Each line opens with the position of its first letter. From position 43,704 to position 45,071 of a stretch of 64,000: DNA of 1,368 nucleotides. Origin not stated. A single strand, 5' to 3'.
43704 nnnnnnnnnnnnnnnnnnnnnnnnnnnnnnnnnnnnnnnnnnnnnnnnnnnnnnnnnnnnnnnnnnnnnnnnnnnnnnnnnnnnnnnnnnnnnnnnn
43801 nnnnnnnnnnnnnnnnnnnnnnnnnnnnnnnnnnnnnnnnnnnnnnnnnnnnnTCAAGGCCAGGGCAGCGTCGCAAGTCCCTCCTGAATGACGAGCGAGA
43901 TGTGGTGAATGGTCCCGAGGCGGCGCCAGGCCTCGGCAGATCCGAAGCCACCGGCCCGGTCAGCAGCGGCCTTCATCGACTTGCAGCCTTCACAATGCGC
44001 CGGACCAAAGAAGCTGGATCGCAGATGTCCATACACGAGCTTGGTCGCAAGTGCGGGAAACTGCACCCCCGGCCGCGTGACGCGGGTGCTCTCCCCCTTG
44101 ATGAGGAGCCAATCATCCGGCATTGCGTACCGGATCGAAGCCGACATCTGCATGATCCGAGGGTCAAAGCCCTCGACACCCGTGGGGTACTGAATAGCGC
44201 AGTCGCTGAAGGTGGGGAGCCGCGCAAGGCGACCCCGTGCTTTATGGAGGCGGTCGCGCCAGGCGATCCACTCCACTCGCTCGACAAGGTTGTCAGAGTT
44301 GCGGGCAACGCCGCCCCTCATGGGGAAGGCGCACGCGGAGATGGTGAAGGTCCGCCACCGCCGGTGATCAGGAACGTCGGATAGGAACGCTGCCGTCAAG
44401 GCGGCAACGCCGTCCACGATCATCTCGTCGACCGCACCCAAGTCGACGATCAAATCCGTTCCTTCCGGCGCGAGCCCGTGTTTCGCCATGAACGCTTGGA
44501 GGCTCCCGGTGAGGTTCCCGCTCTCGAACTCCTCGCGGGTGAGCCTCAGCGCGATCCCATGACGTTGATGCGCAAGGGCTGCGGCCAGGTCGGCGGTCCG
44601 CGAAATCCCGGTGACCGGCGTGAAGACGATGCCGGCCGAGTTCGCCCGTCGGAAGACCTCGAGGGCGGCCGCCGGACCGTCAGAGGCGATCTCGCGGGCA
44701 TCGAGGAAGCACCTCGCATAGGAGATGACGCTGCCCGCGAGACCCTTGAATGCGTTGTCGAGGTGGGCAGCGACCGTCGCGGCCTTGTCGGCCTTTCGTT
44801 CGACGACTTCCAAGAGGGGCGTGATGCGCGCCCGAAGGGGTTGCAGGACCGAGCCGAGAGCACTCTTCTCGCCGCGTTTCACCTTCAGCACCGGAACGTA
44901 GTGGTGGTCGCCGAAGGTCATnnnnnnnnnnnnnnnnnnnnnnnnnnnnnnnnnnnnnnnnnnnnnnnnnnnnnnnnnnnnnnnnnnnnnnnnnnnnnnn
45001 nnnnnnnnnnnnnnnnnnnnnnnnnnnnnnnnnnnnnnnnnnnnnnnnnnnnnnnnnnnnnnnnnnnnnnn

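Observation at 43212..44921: Convergent sce7725/sce7726-like pair with a PD-(D/E)XK core, and a tandem 19-bp repeat at the sce7726 start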

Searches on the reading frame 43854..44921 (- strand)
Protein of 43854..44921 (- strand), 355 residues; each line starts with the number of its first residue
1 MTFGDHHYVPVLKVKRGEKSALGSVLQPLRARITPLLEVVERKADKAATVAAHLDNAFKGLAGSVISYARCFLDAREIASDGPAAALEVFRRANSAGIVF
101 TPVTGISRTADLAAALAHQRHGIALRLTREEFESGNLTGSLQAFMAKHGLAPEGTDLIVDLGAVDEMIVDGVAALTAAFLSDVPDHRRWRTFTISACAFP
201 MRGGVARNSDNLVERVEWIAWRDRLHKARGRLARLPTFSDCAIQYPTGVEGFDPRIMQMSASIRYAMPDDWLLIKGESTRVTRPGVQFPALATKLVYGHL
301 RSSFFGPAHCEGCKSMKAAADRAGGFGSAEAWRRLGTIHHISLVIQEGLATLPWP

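Call 3: search_protein_families(library=ncbifam, proteins=[window:43854-44921:-], max_evalue=0.01)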
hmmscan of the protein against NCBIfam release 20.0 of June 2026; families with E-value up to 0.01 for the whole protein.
window:43854-44921:- (355 aa): 0 families

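Call 4: search_protein_families(library=pfam, proteins=[window:43854-44921:-], max_evalue=0.01)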
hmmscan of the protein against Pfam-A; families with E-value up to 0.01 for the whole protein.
window:43854-44921:- (355 aa): 1 family
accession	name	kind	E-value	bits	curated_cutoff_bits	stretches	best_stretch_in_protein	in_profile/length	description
PF14350.11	Beta_protein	-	2.7e-50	172.2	27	1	8-345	1-341/342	Beta protein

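Call 5: search_protein_families(library=padloc, proteins=[window:43854-44921:-], max_evalue=0.01)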
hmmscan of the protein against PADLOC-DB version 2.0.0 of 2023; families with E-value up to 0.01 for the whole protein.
window:43854-44921:- (355 aa): 2 families
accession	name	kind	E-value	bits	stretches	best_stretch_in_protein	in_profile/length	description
PDLC03984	PD-Lambda-2_C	-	1.1e-26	91.9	1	6-347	3-360/377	-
PDLC03983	PD-Lambda-2_C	-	3.1e-26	90.3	1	7-346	6-349/374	-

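Call 12: search_protein_families(library=ncbifam, proteins=[window:43854-44921:-], max_evalue=10)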
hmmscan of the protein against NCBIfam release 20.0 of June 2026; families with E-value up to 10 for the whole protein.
window:43854-44921:- (355 aa): 1 family
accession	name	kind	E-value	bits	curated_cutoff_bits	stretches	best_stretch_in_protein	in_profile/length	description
NF033622.1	repair_DdrC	equivalog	0.019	14.3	150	1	142-215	40-108/223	DNA damage response protein DdrC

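Call 30: find_homologous_proteins(query=window:43854-44921:-, max_evalue=0.001)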
Query window:43854-44921:- (355 aa): 915 proteins with E <= 0.001 among 8000 candidates; the best 120 are listed.
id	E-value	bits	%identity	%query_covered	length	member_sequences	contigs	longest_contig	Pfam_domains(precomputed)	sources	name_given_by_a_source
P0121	6.2e-236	800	100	100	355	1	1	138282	PF14350.12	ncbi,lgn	-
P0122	1.5e-212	723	91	100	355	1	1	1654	PF14350.12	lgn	-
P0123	6.2e-194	662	84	100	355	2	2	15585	PF14350.12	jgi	jgi:hypothetical protein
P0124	1.4e-191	654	84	100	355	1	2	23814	PF14350.12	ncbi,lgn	-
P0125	6.6e-188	642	82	100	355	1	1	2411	PF14350.12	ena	-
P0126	2.0e-185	634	82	99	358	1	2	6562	PF14350.12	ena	-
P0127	4.0e-185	633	81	100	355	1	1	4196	PF14350.12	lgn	-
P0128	2.3e-182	624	80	100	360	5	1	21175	PF14350.12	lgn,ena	-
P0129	2.1e-181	621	79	100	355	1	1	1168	PF14350.12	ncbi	-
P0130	2.6e-178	610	77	100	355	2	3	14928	PF14350.12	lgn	-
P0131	3.9e-178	610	78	100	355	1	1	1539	PF14350.12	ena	-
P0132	1.3e-173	595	75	100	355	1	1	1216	PF14350.12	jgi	jgi:hypothetical protein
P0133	2.6e-173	594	76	100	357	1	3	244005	PF14350.12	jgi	-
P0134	1.0e-165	569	73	100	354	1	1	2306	PF14350.12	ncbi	-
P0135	1.0e-164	566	72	100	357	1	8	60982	PF14350.12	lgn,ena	-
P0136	1.6e-163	562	60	81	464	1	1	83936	PF14350.12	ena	-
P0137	2.1e-162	558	72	100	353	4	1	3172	PF14350.12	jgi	jgi:hypothetical protein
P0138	3.7e-162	557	71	100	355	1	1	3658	PF14350.12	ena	-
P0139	4.3e-162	557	71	100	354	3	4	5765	PF14350.12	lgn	-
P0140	1.0e-160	552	69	100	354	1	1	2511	PF14350.12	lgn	-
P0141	3.3e-160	551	69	100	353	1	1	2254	PF14350.12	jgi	jgi:hypothetical protein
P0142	4.7e-160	550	69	100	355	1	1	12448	PF14350.12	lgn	-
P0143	5.8e-160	550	70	100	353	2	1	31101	PF14350.12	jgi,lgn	jgi:hypothetical protein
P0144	2.9e-159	548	69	100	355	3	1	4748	PF14350.12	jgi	jgi:hypothetical protein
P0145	4.7e-159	547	68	100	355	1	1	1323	PF14350.12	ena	-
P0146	1.1e-158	546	67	100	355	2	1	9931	PF14350.12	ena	-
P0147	2.4e-158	545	70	100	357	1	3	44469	PF14350.12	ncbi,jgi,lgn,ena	-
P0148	4.3e-158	544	69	100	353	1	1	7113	PF14350.12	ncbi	-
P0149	4.6e-158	544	70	100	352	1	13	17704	PF14350.12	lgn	-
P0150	2.4e-157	541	67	100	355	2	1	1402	PF14350.12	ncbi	-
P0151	5.6e-157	540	67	100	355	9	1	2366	PF14350.12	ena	-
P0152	9.1e-157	540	68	100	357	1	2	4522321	PF14350.12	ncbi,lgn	ncbi:MAG: beta family protein [Thermoanaerobaculia bacterium]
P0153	1.5e-156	539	69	100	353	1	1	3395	PF14350.12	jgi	jgi:hypothetical protein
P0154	2.5e-156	538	67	100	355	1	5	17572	PF14350.12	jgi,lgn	jgi:hypothetical protein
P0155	3.6e-156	538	69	100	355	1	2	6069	PF14350.12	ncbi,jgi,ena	-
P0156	1.1e-155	536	69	100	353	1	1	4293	PF14350.12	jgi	jgi:hypothetical protein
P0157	1.3e-155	536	67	100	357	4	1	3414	PF14350.12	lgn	-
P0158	1.5e-155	536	69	100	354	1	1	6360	PF14350.12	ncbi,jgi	-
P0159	2.2e-155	535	67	100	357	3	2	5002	PF14350.12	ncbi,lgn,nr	ncbi:MAG: beta family protein [Gammaproteobacteria bacterium]|nr:beta family protein [Gammaproteobac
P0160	6.6e-155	533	66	100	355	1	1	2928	PF14350.12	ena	-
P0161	7.4e-155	533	68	100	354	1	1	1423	PF14350.12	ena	-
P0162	8.0e-155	533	67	100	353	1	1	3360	PF14350.12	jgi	jgi:hypothetical protein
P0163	9.0e-155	533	67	99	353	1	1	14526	PF14350.12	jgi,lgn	jgi:hypothetical protein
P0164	1.0e-154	533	68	100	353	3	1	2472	PF14350.12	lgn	-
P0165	1.6e-154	532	68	100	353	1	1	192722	PF14350.12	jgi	jgi:hypothetical protein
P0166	1.9e-154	532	67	99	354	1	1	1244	PF14350.12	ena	-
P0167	2.7e-154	531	66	100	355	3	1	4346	PF14350.12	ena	-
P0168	3.6e-154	531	67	100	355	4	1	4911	PF14350.12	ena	-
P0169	3.9e-154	531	67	100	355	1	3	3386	PF14350.12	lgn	-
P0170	4.8e-154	531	68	98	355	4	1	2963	PF14350.12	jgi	jgi:hypothetical protein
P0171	6.3e-154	530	67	100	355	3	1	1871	PF14350.12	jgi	-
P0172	9.0e-154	530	66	100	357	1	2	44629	PF14350.12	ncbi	-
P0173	1.0e-153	529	69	100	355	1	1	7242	PF14350.12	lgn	-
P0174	1.4e-153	529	67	100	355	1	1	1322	PF14350.12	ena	-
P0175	1.8e-153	529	67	100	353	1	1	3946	PF14350.12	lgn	-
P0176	2.2e-153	528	66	100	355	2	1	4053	PF14350.12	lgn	-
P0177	2.5e-153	528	68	100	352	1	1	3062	PF14350.12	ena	-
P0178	4.2e-153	527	68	100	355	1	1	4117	PF14350.12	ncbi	-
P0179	6.6e-153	527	68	100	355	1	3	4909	PF14350.12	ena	-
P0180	7.2e-153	527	67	99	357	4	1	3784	PF14350.12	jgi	-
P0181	7.4e-153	527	66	100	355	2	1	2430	PF14350.12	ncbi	-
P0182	7.8e-153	527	66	100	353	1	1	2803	PF14350.12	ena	-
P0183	8.8e-153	526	67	100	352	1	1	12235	PF14350.12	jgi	jgi:hypothetical protein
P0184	1.5e-152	526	67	100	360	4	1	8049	PF14350.12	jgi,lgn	jgi:hypothetical protein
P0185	2.1e-152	525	66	99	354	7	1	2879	PF14350.12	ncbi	-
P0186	1.1e-151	523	65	100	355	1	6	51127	PF14350.12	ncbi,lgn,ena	-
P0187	1.3e-151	523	67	100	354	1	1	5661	PF14350.12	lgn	-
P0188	2.0e-151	522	66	100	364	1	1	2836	PF14350.12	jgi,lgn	jgi:ethanolamine utilization microcompartment shell protein EutS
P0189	2.1e-151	522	68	100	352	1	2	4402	PF14350.12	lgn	-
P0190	2.1e-151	522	67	100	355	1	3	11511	PF14350.12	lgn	-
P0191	2.3e-151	522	67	100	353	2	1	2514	PF14350.12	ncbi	-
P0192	3.2e-151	521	65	100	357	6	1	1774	PF14350.12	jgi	jgi:hypothetical protein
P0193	3.3e-151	521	66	100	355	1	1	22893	PF14350.12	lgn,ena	-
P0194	3.3e-151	521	68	100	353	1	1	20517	PF14350.12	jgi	jgi:Beta protein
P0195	3.5e-151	521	65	100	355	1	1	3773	PF14350.12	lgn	-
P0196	3.8e-151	521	66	100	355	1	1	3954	PF14350.12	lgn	-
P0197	4.4e-151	521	68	99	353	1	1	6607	PF14350.12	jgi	jgi:hypothetical protein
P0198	9.6e-151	520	65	100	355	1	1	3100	PF14350.12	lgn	-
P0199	1.9e-150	519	68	100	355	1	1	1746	PF14350.12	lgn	-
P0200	2.0e-150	519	65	100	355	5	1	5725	PF14350.12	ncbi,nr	ncbi:MAG: beta family protein [Gammaproteobacteria bacterium]|nr:beta family protein [Gammaproteobac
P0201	3.6e-150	518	67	100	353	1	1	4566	PF14350.12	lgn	-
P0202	4.1e-150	518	66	100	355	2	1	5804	PF14350.12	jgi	-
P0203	4.3e-150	518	66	100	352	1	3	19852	PF14350.12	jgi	jgi:hypothetical protein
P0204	4.4e-150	518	65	100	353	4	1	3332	PF14350.12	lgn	-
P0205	7.1e-150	517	64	100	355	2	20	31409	PF14350.12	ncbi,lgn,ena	-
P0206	7.9e-150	517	66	99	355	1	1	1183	PF14350.12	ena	-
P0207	9.0e-150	517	65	100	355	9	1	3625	PF14350.12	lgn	-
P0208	1.0e-149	516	66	100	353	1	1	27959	PF14350.12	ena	-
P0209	1.5e-149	516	66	100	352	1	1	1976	PF14350.12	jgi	jgi:hypothetical protein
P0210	1.6e-149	516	66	100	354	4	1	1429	PF14350.12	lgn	-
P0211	1.7e-149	516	66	100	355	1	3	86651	PF14350.12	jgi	-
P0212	2.4e-149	515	66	100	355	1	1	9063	PF14350.12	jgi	jgi:Beta protein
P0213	2.9e-149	515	68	98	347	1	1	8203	PF14350.12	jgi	jgi:hypothetical protein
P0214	3.4e-149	515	66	100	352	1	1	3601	PF14350.12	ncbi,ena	-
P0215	4.0e-149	514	67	100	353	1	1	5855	PF14350.12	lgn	-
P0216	4.9e-149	514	66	100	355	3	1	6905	PF14350.12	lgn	-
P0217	4.9e-149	514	66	100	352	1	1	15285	PF14350.12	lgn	-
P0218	7.6e-149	513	64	100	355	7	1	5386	PF14350.12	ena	-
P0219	1.3e-148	513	65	100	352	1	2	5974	PF14350.12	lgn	-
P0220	1.4e-148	513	66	100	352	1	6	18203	PF14350.12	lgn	-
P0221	1.6e-148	512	65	99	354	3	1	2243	PF14350.12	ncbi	-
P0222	1.9e-148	512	65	100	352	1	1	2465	PF14350.12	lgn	-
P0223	2.0e-148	512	66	99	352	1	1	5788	PF14350.12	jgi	jgi:Beta protein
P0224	3.2e-148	511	65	100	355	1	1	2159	PF14350.12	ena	-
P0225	4.6e-148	511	66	100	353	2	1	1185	PF14350.12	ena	-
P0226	4.6e-148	511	65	100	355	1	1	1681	PF14350.12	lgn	-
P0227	7.4e-148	510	64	100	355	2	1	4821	PF14350.12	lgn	-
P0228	7.6e-148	510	65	100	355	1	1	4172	PF14350.12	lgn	-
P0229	1.0e-147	510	66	99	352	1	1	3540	PF14350.12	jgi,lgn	jgi:hypothetical protein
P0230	1.3e-147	509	65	100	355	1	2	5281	PF14350.12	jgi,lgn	-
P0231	1.9e-147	509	65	100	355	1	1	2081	PF14350.12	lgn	-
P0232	2.0e-147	509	66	100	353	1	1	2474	PF14350.12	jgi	jgi:hypothetical protein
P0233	2.3e-147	509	65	100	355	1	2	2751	PF14350.12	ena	-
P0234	2.7e-147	508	65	100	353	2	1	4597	PF14350.12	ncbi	-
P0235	3.0e-147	508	65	100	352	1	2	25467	PF14350.12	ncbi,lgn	-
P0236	3.5e-147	508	65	100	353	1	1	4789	PF14350.12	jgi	jgi:hypothetical protein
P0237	6.0e-147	507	65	100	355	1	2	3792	PF14350.12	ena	-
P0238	9.0e-147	507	65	100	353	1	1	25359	PF14350.12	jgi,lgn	jgi:hypothetical protein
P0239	1.5e-146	506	65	100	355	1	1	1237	PF14350.12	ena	-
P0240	1.6e-146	506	65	99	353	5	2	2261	PF14350.12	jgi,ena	jgi:hypothetical protein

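Call 31: find_encoding_contigs(protein=P0121, flank=10000, max_places=3)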
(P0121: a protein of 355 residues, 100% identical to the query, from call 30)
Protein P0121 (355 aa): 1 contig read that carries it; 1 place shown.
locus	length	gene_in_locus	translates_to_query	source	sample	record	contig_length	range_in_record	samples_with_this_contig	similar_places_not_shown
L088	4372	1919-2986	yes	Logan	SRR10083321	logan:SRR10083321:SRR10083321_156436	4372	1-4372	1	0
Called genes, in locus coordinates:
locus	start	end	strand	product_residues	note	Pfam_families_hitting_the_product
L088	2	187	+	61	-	?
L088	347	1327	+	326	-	-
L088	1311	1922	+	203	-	-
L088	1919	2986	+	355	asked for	PF14350:Beta_protein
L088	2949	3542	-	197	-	PF26915:Phage_P4_cII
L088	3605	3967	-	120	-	-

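Call 32: find_encoding_contigs(protein=P0124, flank=7000, max_places=3)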
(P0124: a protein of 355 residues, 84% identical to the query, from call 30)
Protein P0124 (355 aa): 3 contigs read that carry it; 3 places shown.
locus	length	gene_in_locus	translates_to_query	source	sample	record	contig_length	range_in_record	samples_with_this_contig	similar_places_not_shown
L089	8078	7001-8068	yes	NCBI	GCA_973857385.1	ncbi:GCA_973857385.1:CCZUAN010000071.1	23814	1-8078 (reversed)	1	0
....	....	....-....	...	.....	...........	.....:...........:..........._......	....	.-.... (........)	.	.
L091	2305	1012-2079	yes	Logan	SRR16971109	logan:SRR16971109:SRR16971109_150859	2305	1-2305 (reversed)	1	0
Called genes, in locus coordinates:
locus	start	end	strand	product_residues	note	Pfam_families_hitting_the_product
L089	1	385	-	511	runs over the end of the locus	PF00202:Aminotran_3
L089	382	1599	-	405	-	PF00206:Lyase_1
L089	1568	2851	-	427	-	PF00764:Arginosuc_synth, PF20979:Arginosuc_syn_C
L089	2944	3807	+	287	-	PF00126:HTH_1, PF03466:LysR_substrate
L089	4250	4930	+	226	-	-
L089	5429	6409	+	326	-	-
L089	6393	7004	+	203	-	-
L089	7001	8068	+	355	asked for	PF14350:Beta_protein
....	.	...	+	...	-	?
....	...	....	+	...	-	-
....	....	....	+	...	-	-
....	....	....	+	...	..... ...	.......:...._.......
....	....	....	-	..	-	?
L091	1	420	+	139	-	?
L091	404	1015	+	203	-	-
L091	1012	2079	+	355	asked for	PF14350:Beta_protein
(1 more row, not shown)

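Call 33: find_encoding_contigs(protein=P0123, flank=7000, max_places=3)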
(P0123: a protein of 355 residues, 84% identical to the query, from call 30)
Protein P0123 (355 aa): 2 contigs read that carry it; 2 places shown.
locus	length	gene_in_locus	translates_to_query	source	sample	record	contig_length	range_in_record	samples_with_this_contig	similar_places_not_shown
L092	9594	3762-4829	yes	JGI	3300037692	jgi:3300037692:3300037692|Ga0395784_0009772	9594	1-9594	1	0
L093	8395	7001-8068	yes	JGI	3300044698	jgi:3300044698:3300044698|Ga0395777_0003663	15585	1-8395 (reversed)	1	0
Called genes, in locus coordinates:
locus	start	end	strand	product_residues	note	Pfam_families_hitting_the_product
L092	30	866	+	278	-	PF00749:tRNA-synt_1c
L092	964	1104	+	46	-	PF08534:Redoxin (weak), PF00578:AhpC-TSA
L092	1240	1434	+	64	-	-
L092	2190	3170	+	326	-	-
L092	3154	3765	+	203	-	-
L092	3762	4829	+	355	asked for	PF14350:Beta_protein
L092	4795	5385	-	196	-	PF26915:Phage_P4_cII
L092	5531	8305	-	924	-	PF00176:SNF2-rel_dom, PF00270:DEAD, PF04851:ResIII, PF00271:Helicase_C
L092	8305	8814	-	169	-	-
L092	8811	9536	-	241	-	-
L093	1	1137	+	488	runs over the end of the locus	PF05221:AdoHcyase, PF00670:AdoHcyase_NAD, PF02826:2-Hacid_dh_C, PF07991:KARI_N (weak)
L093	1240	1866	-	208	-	PF13505:OMP_b-brl (weak)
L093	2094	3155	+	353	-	PF01408:GFO_IDH_MocA, PF02894:GFO_IDH_MocA_C, PF22725:GFO_IDH_MocA_C3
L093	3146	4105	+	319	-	PF00749:tRNA-synt_1c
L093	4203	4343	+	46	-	PF08534:Redoxin (weak), PF00578:AhpC-TSA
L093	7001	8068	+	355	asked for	PF14350:Beta_protein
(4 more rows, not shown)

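Call 41: search_solved_structures(query=A3, max_evalue=1)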
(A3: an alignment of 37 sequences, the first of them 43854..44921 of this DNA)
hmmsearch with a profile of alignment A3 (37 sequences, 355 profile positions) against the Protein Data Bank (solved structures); distinct sequences matched with E-value up to 1: 1.
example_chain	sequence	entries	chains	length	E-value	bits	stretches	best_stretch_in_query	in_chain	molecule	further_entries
2j04_A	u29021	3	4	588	0.8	11.7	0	213-254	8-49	HYPOTHETICAL PROTEIN YPL007C | Transcription factor tau 60 kDa subunit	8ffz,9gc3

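Call 59: predict_structure(alignment_id=A3)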
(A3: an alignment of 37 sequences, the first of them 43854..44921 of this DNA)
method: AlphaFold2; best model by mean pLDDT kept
length: 355 residues; sequences in the alignment: 37
mean_pLDDT: 84.7   pTM: 0.86
mean pLDDT of the five models: 84.7, 84.3, 83.8, 81.3, 81.1
residues with pLDDT >= 90: 174; 70-90: 130; 50-70: 39; < 50: 12
segments of 3 or more residues with pLDDT < 50: 201-203, 243-251
pLDDT, mean of each block of 10 residues (from residue 1): 79 91 92 94 91 96 96 95 97 98 94 96 93 90 95 91 63 74 82 73 67 78 74 66 44 57 85 84 88 95 96 96 88 89 87 72
secondary structure, 60 per line:
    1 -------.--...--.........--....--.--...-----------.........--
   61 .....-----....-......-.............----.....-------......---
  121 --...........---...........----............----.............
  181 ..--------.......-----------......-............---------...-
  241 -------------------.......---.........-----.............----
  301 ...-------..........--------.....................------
elements in order: E11-13 H16-24 H27-30 E36-38 H50-58 H61-65 E71-74 H76-81 H83-95 E100-104 H112-117 E123-128 H129-133 H137-147 E155-163 H168-182 E191-197 E209-214 H216-227 E237-239 E260-266 E270-278 H284-296 H311-320 H329-349

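Call 67: fold_search(model_id=the predicted structure, library=pdb)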
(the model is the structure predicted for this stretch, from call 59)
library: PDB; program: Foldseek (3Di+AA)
matches with E <= 10: 1463; with E <= 0.001: 3
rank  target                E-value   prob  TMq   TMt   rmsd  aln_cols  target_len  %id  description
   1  3mco_B                7.4e-04  1.00  0.38  0.36   6.3       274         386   10  Crystal Structure of the 6-hyroxymethyl-7,8-dihydropterin pyrophosphokinase dihydropteroate synthase bifunctional enzy (released 2010-12-22)
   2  3mcm_B                7.8e-04  1.00  0.39  0.38   6.7       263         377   10  Crystal Structure of the 6-hyroxymethyl-7,8-dihydropterin pyrophosphokinase dihydropteroate synthase bifunctional enzy (released 2010-12-22)
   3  8k7m_A                9.2e-04  1.00  0.31  0.43   8.2       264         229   12  De novo design protein -T01 (released 2024-07-31)
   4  3dfy_N                1.1e-03  1.00  0.32  0.33   7.3       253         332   13  Crystal structure of apo dipeptide epimerase from Thermotoga maritima (released 2008-11-25)
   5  3kxq_A                1.1e-03  0.98  0.28  0.37   7.2       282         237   11  Crystal structure of triosephosphate isomerase from bartonella henselae at 1.6A resolution (released 2009-12-22)
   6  3mcn_B                1.1e-03  1.00  0.41  0.38   6.4       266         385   12  Crystal Structure of the 6-hyroxymethyl-7,8-dihydropterin pyrophosphokinase dihydropteroate synthase bifunctional enzy (released 2010-12-22)
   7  8kc5_A                2.1e-03  1.00  0.34  0.48   6.7       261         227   10  De novo design protein -T09 (released 2024-08-07)
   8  4y9o                  3.5e-03  0.99  0.27  0.34   6.2       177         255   14  PA3825-EAL Metal-Free-Apo Structure - Manganese Co-crystallisation (released 2016-09-14)
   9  3kxq_B                3.5e-03  0.96  0.27  0.36   8.2       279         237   11  Crystal structure of triosephosphate isomerase from bartonella henselae at 1.6A resolution (released 2009-12-22)
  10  6bka                  6.8e-03  0.41  0.25  0.24  17.2       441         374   12  Crystal Structure of Nitronate Monooxygenase from Cyberlindnera saturnus (released 2018-02-14)
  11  1zgd_A                7.2e-03  0.90  0.31  0.34   8.5       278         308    9  Chalcone Reductase Complexed With NADP+ at 1.7 Angstrom Resolution (released 2005-06-28)
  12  4tv5                  8.5e-03  0.87  0.26  0.34   9.9       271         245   10  Crystal Structure of Citrate Synthase SbnG (released 2014-10-29)
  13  4jn6_A                8.9e-03  0.35  0.22  0.22  19.4       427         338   12  Crystal Structure of the Aldolase-Dehydrogenase Complex from Mycobacterium tuberculosis HRv37 (released 2013-05-08)
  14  5z3k_A                9.4e-03  0.97  0.39  0.31   7.5       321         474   10  Crystal structure of glucosidase from Croceicoccus marinus at 1.8 Angstrom resolution (released 2019-01-23)
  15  3m7w_A                1.1e-02  0.89  0.28  0.35  11.0       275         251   10  Crystal Structure of Type I 3-Dehydroquinate Dehydratase (aroD) from Salmonella typhimurium LT2 in Covalent Complex wi (released 2010-04-07)
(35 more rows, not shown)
